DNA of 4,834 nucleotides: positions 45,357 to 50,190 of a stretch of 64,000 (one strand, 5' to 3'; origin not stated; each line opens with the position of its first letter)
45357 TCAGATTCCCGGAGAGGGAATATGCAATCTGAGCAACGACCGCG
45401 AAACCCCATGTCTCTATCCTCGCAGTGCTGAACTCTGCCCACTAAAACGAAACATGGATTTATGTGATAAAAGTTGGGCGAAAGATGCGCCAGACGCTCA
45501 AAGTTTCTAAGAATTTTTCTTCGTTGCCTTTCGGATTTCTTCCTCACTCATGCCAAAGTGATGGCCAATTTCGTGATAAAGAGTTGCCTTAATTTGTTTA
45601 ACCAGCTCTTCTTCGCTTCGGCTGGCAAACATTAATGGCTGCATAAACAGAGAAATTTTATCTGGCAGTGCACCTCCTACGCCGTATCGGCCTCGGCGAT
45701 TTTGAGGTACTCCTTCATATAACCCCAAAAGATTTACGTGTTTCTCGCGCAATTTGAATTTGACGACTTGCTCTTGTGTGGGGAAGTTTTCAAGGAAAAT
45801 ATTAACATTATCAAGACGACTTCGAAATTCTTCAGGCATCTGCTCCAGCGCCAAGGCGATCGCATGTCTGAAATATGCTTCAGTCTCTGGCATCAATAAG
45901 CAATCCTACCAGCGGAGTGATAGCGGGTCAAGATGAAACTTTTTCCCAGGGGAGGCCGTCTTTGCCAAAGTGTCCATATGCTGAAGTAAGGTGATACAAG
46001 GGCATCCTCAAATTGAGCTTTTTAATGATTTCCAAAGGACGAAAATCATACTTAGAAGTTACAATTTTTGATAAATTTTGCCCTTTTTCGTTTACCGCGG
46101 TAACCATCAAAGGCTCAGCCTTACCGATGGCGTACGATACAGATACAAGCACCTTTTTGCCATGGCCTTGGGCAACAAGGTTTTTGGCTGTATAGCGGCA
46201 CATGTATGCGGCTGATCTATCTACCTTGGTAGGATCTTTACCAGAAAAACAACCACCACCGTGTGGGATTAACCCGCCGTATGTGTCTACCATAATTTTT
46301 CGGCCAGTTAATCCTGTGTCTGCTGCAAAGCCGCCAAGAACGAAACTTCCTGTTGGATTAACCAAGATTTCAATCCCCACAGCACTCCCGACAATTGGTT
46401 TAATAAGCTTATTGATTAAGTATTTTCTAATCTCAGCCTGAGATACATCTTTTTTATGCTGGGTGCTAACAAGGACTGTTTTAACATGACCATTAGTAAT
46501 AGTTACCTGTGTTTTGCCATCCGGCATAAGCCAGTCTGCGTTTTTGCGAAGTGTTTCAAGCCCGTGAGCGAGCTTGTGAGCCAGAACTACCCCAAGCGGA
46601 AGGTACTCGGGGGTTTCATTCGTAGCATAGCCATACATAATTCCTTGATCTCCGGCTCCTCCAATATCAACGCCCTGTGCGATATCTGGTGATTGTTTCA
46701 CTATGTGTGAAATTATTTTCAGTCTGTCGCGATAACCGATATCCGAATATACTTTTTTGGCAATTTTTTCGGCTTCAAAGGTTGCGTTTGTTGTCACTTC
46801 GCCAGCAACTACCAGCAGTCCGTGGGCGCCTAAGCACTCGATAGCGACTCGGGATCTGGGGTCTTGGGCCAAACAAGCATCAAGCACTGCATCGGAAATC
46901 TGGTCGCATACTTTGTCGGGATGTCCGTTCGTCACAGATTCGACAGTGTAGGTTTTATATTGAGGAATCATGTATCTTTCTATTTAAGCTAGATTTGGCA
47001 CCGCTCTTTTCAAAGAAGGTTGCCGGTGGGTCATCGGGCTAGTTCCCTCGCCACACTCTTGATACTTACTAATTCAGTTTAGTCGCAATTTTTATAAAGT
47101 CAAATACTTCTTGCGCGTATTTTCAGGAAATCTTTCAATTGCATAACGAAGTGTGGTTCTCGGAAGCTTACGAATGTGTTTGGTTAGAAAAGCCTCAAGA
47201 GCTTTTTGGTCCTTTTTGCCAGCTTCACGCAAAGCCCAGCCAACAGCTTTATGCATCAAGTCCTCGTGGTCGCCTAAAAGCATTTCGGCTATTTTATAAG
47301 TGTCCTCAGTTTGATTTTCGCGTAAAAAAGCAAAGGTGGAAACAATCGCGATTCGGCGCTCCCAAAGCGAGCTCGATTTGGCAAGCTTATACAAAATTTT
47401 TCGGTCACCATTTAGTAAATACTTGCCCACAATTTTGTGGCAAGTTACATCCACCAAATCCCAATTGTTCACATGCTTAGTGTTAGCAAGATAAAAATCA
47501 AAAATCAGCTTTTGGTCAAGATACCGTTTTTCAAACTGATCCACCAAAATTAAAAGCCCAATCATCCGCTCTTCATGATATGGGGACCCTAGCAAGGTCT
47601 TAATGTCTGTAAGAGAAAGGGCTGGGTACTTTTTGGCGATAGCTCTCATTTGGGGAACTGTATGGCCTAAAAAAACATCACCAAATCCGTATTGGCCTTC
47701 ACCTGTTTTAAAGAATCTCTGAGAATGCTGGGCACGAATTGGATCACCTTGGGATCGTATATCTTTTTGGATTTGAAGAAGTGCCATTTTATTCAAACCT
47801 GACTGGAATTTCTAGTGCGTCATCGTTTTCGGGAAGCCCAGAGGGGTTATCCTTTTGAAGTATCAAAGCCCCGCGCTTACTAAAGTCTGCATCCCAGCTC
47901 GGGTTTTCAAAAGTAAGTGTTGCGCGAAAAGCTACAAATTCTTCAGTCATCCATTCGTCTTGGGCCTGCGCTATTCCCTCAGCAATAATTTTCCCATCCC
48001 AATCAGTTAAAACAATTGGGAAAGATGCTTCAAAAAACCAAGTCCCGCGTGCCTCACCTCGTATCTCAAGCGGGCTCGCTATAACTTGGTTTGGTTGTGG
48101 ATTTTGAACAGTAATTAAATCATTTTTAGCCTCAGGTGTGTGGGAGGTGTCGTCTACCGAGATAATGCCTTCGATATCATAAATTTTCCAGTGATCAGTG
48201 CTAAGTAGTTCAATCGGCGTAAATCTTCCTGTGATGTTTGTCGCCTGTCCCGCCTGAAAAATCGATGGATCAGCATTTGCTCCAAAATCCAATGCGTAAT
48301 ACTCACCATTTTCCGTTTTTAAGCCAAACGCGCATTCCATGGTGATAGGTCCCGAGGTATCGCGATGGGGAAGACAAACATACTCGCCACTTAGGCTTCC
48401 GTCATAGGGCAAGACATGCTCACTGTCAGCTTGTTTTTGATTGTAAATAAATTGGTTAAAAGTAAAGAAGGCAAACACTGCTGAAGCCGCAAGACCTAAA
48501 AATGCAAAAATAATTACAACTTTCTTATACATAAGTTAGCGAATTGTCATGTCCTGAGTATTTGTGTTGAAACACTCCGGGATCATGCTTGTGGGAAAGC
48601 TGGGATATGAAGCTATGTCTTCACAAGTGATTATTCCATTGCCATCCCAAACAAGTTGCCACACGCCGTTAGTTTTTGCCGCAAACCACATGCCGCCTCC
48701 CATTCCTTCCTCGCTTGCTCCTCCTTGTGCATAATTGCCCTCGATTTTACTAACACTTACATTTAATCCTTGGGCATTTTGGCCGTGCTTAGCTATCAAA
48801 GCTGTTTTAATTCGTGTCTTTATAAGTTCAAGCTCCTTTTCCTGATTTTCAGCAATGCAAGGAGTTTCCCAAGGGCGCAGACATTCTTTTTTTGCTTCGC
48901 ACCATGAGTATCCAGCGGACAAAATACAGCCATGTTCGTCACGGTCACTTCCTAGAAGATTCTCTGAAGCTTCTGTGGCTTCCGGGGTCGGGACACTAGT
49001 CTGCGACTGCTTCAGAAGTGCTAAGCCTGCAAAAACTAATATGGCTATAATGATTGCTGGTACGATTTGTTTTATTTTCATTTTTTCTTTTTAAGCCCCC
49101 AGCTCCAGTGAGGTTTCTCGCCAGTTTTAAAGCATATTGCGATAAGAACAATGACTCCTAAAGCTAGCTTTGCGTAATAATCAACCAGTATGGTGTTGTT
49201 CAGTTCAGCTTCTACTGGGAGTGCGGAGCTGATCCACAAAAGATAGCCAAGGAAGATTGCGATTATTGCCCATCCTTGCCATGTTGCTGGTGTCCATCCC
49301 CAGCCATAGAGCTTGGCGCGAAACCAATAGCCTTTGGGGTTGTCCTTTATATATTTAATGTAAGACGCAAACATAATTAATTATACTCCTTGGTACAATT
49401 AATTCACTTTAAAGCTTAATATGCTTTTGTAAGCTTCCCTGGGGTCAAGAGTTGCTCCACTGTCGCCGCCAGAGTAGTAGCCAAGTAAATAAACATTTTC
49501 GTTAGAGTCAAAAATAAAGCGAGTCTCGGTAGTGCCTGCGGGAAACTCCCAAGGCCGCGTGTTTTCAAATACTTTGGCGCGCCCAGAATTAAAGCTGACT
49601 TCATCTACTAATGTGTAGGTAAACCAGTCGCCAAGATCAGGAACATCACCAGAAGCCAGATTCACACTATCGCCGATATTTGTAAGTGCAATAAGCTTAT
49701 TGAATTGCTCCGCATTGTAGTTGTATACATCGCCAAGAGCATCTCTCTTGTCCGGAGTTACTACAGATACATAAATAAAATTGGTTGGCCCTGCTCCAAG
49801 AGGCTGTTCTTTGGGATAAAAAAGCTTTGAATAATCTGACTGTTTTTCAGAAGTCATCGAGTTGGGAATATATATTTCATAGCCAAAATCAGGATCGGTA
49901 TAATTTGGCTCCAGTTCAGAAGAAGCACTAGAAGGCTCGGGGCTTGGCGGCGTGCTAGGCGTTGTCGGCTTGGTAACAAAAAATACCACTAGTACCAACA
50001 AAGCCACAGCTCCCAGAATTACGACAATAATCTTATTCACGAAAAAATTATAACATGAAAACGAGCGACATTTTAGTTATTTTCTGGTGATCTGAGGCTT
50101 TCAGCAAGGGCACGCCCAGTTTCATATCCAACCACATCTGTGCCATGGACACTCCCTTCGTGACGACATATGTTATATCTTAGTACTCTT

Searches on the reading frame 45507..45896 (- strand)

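Call 59: search_protein_families(library=pfam, proteins=[window:45507-45896:-], max_evalue=0.01)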
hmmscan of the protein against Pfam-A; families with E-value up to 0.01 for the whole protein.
window:45507-45896:- (129 aa): 1 family
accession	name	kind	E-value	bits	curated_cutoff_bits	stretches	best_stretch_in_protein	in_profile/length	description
PF06262.17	Zincin_1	-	1.3e-24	86.4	22.4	1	28-123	1-94/97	Zincin-like metallopeptidase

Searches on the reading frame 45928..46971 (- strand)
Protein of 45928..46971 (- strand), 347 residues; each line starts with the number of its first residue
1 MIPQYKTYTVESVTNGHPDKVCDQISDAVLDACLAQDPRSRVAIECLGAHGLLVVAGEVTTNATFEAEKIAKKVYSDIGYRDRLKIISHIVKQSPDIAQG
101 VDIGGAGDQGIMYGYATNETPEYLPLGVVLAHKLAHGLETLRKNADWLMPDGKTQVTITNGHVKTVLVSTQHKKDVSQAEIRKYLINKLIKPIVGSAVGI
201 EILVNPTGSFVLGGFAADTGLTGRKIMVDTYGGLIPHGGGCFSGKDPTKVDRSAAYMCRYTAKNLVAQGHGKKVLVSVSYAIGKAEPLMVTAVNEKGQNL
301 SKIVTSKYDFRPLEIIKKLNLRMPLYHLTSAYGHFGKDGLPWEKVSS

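Call 15: find_related_loci(query=window:45928-46971:-, collection=genome_contigs, flank=10000)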
Query window:45928-46971:- (347 aa) in genome_contigs; peptide patterns used: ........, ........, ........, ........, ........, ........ (x = any residue, [..] = any of these).
88 stretches matched a pattern; 3 encode a relative of the query (tblastn E <= 1e-3); 3 distinct loci.
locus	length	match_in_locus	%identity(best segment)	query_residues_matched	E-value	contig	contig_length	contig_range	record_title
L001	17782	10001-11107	47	6-345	3e-106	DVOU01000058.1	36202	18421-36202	MAG TPA_asm: Candidatus Pullichristensenella excrementipullorum isolate 1279 ChiHcolR29__C179555_L36202_SRR6323130, whol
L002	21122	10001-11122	47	8-344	1e-83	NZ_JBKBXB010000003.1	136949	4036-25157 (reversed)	MAG: Hyphomonas sp. isolate 21H_026.bin.38 NODE_202_length_136949_cov_5.287529, whole genome shotgun sequence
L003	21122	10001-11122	47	8-344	1e-83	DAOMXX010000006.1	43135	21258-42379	MAG TPA_asm: Hyphomonas sp. isolate AMR_MDS_5641 NODE_344_length_43135_cov_10.280548, whole genome shotgun sequence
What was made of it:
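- Tried and rejected: It returned only unrelated genomes at 47% identity, and the source genome is not among the species representatives (call 15).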

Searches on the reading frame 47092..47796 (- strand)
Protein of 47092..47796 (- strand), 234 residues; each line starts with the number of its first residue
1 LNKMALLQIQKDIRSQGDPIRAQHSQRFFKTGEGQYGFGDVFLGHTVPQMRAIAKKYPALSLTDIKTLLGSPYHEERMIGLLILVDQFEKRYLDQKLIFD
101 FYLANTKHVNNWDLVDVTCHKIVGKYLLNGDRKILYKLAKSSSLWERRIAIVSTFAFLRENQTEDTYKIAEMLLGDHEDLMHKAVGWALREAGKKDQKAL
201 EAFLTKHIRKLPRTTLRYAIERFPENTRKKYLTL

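Call 4: search_protein_families(library=pfam, proteins=[window:47092-47796:-], max_evalue=0.1)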
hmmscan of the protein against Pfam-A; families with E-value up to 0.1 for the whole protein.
window:47092-47796:- (234 aa): 1 family
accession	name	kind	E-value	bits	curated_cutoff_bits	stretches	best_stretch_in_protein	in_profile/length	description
PF08713.17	DNA_alkylation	-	2.2e-62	211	21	1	9-223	1-213/213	DNA alkylation repair enzyme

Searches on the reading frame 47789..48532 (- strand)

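Call 4: search_protein_families(library=pfam, proteins=[window:47789-48532:-], max_evalue=0.1)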
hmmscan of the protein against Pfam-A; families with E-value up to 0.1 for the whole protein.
window:47789-48532:- (247 aa): 1 family
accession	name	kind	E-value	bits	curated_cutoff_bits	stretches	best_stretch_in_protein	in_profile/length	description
PF10648.15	Gmad2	-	5.2e-14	52.8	25.7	1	140-212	2-69/86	Immunoglobulin-like domain of bacterial spore germination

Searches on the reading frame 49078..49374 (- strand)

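Call 4: search_protein_families(library=pfam, proteins=[window:49078-49374:-], max_evalue=0.1)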
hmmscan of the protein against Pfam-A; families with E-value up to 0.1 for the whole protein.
window:49078-49374:- (98 aa): 1 family
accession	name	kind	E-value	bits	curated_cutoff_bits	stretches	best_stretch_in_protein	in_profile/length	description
PF20990.2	DUF2207_C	-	0.076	13.1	33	1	7-90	125-192/247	Predicted membrane protein (DUF2207) C-terminal domain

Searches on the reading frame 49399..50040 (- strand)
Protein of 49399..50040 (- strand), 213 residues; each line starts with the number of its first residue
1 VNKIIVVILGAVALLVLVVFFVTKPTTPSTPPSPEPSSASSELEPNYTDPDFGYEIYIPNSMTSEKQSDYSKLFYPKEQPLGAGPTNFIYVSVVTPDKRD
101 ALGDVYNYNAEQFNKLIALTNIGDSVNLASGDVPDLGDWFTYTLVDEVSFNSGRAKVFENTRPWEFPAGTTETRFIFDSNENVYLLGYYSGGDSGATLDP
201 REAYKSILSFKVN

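Call 4: search_protein_families(library=pfam, proteins=[window:49399-50040:-], max_evalue=0.1)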
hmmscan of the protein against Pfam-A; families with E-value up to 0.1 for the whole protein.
window:49399-50040:- (213 aa): 0 families

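Call 6: search_protein_families(library=ncbifam, proteins=[window:49399-50040:-], max_evalue=1)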
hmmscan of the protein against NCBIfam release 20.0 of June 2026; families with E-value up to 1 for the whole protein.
window:49399-50040:- (213 aa): 0 families

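Call 7: search_protein_families(library=padloc, proteins=[window:49399-50040:-], max_evalue=1)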
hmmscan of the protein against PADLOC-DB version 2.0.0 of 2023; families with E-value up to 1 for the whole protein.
window:49399-50040:- (213 aa): 0 families

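Call 8: search_protein_families(library=phrogs, proteins=[window:49399-50040:-], max_evalue=1)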
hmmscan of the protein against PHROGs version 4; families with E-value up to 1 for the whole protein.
window:49399-50040:- (213 aa): 0 families

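Call 14: list_cluster_members(proteins=[P0001, P0002, window:49399-50040:-, window:51473-51877:+, window:45928-46971:-])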
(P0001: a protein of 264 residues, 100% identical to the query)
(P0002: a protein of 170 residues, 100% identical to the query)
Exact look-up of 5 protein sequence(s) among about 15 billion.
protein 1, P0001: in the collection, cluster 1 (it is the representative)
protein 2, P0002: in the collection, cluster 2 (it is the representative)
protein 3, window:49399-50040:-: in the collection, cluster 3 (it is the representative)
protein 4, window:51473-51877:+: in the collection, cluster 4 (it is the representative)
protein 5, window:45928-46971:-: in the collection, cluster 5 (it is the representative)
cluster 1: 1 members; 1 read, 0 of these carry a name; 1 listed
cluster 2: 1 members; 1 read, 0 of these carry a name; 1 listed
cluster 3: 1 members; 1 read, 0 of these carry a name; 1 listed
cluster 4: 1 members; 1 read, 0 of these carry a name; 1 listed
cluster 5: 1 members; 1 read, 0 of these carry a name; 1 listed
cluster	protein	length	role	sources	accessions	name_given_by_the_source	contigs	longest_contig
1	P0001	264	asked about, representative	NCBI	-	-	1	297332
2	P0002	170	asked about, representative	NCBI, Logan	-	-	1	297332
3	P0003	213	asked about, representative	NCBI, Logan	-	-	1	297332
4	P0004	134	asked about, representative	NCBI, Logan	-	-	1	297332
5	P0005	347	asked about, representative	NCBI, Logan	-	-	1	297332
